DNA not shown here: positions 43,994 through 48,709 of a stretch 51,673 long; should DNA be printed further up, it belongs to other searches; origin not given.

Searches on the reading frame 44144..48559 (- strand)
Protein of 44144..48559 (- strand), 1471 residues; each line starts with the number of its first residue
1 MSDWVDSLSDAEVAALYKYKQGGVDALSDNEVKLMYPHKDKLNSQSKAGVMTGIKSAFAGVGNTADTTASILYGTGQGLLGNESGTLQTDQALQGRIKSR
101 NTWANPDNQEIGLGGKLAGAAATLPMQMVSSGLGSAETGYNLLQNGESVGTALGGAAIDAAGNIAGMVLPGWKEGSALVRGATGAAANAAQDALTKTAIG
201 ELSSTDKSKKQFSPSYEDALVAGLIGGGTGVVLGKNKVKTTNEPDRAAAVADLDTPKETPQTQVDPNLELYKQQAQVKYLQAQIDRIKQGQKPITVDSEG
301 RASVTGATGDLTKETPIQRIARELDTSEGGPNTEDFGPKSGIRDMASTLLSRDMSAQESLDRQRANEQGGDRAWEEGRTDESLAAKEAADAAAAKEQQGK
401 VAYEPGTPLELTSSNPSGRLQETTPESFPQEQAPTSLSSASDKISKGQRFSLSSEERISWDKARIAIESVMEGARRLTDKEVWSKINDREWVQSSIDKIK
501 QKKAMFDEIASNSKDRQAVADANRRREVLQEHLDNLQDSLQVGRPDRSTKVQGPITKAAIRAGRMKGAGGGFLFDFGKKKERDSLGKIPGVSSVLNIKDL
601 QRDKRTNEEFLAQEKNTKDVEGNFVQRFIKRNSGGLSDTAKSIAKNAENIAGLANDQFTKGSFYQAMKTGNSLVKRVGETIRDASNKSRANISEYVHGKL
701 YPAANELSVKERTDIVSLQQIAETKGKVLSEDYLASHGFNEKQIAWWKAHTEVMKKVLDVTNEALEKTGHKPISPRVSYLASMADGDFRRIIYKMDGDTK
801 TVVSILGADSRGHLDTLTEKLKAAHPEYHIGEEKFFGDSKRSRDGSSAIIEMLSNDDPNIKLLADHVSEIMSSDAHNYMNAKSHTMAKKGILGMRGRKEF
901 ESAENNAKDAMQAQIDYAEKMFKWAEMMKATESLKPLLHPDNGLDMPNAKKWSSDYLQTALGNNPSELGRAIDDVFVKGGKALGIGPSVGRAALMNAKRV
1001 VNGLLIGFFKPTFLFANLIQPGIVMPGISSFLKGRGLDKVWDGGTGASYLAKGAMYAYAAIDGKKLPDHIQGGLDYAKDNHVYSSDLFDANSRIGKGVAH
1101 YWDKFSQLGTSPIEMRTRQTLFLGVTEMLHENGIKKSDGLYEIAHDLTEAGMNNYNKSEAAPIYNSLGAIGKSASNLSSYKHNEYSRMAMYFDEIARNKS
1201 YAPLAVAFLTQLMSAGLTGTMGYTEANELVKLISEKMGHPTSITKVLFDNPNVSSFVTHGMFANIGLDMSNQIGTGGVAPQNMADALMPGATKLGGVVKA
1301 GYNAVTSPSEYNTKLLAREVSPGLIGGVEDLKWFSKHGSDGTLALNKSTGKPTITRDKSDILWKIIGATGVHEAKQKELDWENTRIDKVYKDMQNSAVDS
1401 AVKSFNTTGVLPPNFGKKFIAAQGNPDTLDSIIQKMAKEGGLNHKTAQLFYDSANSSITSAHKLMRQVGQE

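Call 83: search_protein_families(library=phrogs, proteins=[window:44144-48559:-], max_evalue=0.001)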
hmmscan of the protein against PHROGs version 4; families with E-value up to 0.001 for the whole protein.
window:44144-48559:- (1471 aa): 0 families

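Call 84: search_solved_structures(query=window:44144-48559:-, max_evalue=0.01)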
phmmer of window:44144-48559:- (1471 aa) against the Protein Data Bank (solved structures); distinct sequences matched with E-value up to 0.01: 0.
